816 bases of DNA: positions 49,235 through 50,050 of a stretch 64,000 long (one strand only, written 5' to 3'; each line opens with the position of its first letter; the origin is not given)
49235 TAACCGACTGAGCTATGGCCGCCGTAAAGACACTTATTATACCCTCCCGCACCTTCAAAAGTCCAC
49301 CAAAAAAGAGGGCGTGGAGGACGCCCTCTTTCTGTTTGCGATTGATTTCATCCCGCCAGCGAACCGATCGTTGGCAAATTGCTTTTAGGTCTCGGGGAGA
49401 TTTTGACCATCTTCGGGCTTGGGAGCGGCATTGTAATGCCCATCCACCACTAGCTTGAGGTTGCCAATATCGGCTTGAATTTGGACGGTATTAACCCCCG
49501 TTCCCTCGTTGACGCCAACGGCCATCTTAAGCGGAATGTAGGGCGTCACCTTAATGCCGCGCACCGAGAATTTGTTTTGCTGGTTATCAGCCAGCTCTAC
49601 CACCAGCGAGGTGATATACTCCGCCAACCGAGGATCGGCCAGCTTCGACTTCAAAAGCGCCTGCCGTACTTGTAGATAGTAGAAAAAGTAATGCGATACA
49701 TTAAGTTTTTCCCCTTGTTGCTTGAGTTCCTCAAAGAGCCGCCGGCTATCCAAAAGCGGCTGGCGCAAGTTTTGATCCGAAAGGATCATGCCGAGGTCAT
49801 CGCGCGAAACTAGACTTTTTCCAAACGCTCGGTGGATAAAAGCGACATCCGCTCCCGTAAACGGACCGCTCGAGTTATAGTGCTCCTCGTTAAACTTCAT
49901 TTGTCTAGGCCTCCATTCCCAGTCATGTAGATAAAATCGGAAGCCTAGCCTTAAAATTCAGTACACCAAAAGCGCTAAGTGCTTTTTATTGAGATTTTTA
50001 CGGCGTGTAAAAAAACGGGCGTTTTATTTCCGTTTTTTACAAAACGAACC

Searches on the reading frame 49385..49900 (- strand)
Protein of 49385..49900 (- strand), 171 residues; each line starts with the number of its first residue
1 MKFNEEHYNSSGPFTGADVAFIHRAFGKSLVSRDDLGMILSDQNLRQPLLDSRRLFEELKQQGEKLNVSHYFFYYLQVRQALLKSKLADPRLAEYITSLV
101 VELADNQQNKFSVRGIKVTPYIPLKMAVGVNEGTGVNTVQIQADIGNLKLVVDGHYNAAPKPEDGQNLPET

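Call 3: search_protein_families(library=pfam, proteins=[window:49385-49900:-], max_evalue=1)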
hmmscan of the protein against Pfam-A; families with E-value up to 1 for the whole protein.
window:49385-49900:- (171 aa): 2 families
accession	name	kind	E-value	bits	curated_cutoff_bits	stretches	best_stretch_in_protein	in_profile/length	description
PF08886.16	GshA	-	0.078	12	25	1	94-148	234-287/402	Glutamate-cysteine ligase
PF21086.3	ACT_PSP_2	-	0.22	12.1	24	1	90-137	11-58/77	ACT domain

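Call 4: search_protein_families(library=ncbifam, proteins=[window:49385-49900:-], max_evalue=1)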
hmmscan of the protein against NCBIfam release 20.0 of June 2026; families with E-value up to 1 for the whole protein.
window:49385-49900:- (171 aa): 0 families

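Call 38: find_homologous_proteins(query=window:49385-49900:-, max_evalue=0.001)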
Query window:49385-49900:- (171 aa): 19 proteins with E <= 0.001 among 73 candidates.
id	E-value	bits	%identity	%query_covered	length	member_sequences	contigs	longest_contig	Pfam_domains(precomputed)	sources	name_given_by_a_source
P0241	2.0e-107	374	100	100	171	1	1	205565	-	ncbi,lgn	-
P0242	7.2e-94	330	90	98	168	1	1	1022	-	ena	-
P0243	1.3e-92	326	89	98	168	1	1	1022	-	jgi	-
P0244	4.3e-88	311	86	99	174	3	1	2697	-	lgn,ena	-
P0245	2.4e-87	309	86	97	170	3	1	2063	-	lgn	-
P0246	9.0e-86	304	85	97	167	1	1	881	-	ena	-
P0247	1.7e-85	303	85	97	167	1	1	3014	-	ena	-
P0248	2.4e-85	302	84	99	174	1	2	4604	-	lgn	-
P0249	2.5e-85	302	83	96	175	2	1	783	-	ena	-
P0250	3.2e-85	302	81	100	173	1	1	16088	-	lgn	-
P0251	7.9e-85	301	81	100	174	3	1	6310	-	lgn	-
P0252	1.3e-84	300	85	96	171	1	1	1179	-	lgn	-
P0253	7.7e-82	291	84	92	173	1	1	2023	-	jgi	-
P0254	1.9e-81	290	84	92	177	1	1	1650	-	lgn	-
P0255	9.8e-75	268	88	81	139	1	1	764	-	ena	-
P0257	4.4e-72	259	78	92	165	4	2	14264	-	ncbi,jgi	jgi:hypothetical protein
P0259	2.2e-61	224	80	76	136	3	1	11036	-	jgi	jgi:hypothetical protein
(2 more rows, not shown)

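Call 61: search_protein_representatives(alignment_id=A3)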
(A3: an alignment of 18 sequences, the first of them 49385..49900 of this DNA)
Query: 18 sequences, 173 profile positions. Proteins with E-value up to 0.001 (for the whole library): 188; up to 1e-10: 30; up to 1e-30: 4. The best 150 are listed.
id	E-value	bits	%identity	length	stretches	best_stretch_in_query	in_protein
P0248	6.1e-100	348.4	-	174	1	1-171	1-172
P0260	1.1e-34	135.9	-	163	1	9-155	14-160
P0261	9.5e-33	129.6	-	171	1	7-164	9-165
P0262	1.3e-31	125.9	-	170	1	1-157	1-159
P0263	1.6e-30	122.3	-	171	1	5-160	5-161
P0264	8.4e-29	116.7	-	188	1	4-164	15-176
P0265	8.7e-29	116.7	-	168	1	13-158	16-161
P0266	6.0e-27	110.7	-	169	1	6-157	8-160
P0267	3.3e-24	101.8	-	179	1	13-160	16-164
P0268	4.0e-21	91.7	-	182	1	9-166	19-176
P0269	2.9e-20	88.9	-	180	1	13-169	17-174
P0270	2.1e-17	79.6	-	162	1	11-155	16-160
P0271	1.1e-16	77.3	-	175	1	8-169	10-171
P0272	1.4e-16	77.0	-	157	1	12-133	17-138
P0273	7.5e-16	74.6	-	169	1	8-108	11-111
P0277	1.0e-14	70.9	-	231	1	8-161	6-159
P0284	2.3e-12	63.3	-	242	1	14-156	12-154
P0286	8.3e-12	61.4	-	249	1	9-157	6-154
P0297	6.0e-10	55.4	-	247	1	9-157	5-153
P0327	5.7e-08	48.9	-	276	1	9-113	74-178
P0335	1.1e-07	48.0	-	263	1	9-106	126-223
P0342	4.6e-07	46.0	-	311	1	9-105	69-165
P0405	1.1e-04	38.3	-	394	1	34-115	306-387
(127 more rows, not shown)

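Call 62: search_protein_families(library=pfam, proteins=[P0260, P0264, P0277, P0284, P0286, P0297, P0327, P0342, P0405, P0335], max_evalue=0.01)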
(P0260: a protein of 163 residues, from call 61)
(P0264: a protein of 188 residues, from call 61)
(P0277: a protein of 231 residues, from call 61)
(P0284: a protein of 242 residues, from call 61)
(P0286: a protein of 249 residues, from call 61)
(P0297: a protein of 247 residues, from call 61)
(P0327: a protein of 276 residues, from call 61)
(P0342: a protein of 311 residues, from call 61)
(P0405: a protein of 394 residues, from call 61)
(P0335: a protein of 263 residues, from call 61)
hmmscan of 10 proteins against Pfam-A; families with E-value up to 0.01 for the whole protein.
P0260 (163 aa): 0 families

P0264 (188 aa): 0 families

P0277 (231 aa): 0 families

P0284 (242 aa): 0 families

P0286 (249 aa): 0 families

P0297 (247 aa): 0 families

P0327 (276 aa): 0 families

P0342 (311 aa): 0 families

P0405 (394 aa): 1 family
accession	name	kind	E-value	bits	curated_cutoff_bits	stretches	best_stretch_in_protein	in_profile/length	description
PF00384.28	Molybdopterin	-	9.4e-33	114.1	24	1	5-300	61-351/353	Molybdopterin oxidoreductase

P0335 (263 aa): 0 families

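Call 70: find_encoding_contigs(protein=P0250, flank=6000, max_places=1)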
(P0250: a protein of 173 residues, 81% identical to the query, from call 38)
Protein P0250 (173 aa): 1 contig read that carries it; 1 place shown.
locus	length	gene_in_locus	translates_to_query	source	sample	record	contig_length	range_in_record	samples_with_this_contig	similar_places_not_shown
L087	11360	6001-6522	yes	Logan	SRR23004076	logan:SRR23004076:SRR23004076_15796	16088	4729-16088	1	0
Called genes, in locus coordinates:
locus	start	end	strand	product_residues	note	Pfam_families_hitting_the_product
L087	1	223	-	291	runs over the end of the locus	PF02739:5_3_exonuc_N, PF01367:5_3_exonuc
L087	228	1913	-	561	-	PF07660:STN, PF00263:Secretin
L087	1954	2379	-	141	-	-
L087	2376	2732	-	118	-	-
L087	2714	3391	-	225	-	-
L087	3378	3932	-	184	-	-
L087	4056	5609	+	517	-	PF01039:Carboxyl_trans, PF06833:MdcE (faint), PF03255:ACCA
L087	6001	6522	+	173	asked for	-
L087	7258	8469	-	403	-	PF08442:ATP-grasp_2, PF24948:Citrate_synth_N, PF00549:Ligase_CoA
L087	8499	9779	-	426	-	PF04055:Radical_SAM, PF06969:HemN_C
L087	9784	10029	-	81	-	-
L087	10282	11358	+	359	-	?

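Call 71: find_encoding_contigs(protein=P0257, flank=6000, max_places=1)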
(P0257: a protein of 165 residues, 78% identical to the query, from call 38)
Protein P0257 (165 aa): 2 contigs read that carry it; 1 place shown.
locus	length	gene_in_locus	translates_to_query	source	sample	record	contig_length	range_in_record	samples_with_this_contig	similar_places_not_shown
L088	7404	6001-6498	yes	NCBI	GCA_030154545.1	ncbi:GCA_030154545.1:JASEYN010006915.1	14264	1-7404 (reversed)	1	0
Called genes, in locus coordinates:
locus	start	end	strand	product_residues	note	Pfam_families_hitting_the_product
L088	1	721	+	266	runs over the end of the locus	PF00149:Metallophos, PF12850:Metallophos_2 (faint)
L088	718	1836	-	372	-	PF01546:Peptidase_M20, PF07687:M20_dimer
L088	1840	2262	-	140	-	PF07681:DoxX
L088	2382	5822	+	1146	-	PF26300:PEPCK_PPi_lobe_2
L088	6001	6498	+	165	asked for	-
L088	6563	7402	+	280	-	?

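Call 72: find_encoding_contigs(protein=P0259, flank=6000, max_places=1)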
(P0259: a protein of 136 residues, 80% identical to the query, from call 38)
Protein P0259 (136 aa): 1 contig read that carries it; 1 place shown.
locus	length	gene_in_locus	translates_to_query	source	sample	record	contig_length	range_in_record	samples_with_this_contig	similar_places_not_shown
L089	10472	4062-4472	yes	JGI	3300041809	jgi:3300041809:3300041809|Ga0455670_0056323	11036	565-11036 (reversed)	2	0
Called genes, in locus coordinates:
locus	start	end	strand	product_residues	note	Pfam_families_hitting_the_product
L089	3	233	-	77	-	?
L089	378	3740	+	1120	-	PF26300:PEPCK_PPi_lobe_2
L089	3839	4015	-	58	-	-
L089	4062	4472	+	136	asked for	-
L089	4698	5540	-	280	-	-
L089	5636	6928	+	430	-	-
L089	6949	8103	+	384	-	PF00534:Glycos_transf_1 (weak)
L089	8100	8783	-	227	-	PF04366:Ysc84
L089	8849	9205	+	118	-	-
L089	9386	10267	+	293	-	PF00126:HTH_1, PF03466:LysR_substrate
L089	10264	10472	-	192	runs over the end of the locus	PF00625:Guanylate_kin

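Call 73: search_solved_structures(query=A3, max_evalue=10, show_alignments=1)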
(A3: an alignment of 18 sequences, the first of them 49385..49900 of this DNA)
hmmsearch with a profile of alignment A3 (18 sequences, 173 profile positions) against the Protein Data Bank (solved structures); distinct sequences matched with E-value up to 10: 0.

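Call 74: find_encoding_contigs(protein=P0260, flank=6000, max_places=2)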
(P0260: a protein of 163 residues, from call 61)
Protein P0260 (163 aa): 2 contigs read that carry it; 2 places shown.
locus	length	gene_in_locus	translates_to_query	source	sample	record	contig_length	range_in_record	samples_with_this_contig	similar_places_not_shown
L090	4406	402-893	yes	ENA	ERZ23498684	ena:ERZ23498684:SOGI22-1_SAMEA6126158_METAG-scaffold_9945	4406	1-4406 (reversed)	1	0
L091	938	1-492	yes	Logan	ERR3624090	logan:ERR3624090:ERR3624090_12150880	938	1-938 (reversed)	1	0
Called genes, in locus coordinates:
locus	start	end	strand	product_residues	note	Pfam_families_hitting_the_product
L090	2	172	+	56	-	?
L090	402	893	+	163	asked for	-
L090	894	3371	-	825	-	PF02861:Clp_N, PF23569:NBD_SMAX1, PF00004:AAA, PF17871:AAA_lid_9, PF00004:AAA, PF07724:AAA_2, PF07728:AAA_5, PF10431:ClpB_D2-small, +8 more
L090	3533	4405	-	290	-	?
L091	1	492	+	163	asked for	?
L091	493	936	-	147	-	?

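Call 76: find_encoding_contigs(protein=P0261, flank=6000, max_places=2)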
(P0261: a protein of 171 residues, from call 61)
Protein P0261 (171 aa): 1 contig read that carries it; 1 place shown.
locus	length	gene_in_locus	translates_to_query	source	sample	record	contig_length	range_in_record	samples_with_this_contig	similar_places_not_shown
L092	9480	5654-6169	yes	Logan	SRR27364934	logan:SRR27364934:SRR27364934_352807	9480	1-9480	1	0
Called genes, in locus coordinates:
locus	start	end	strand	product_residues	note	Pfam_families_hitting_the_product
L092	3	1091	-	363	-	?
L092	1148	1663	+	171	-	PF02643:DUF192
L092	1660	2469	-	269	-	PF01557:FAA_hydrolase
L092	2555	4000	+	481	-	PF01370:Epimerase (weak), PF13460:NAD_binding_10, PF11066:DUF2867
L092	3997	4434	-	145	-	PF07681:DoxX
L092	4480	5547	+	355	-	PF01266:DAO, PF01494:FAD_binding_3 (weak)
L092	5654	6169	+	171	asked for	-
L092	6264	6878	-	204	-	PF00578:AhpC-TSA, PF08534:Redoxin, PF00255:GSHPx (faint)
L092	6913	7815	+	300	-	PF06426:SATase_N, PF00132:Hexapep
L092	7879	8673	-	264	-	PF06468:Spond_N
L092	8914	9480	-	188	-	?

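Call 77: find_encoding_contigs(protein=P0264, flank=6000, max_places=2)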
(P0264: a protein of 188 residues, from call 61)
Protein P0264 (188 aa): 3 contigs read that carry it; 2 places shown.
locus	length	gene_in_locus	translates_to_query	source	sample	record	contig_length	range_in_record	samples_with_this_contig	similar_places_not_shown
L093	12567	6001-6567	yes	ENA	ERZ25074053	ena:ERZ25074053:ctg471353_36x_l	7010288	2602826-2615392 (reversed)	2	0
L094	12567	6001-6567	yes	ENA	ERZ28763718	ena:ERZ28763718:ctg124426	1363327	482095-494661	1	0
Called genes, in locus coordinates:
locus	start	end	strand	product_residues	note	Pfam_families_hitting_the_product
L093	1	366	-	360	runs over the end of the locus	PF01609:DDE_Tnp_1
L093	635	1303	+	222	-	PF01895:PhoU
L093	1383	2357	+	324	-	PF00482:T2SSF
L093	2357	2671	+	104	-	PF13248:Zn_ribbon_3 (weak), PF13240:Zn_Ribbon_1 (faint)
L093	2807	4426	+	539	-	PF02554:CstA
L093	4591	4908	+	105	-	-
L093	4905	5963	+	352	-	PF01266:DAO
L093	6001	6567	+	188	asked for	-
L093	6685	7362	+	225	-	PF00230:MIP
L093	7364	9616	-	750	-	PF17764:PriA_3primeBD, PF04851:ResIII, PF00270:DEAD, PF18319:Zn_ribbon_PriA, PF00271:Helicase_C, PF18074:PriA_C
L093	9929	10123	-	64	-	-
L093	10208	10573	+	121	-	PF00515:TPR_1 (faint), PF07719:TPR_2 (faint), PF13181:TPR_8 (faint), PF13431:TPR_17 (faint), PF14559:TPR_19 (faint)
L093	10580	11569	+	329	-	PF02445:NadA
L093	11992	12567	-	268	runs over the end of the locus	PF01048:PNP_UDP_1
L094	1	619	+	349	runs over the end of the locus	PF02690:Na_Pi_cotrans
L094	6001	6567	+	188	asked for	-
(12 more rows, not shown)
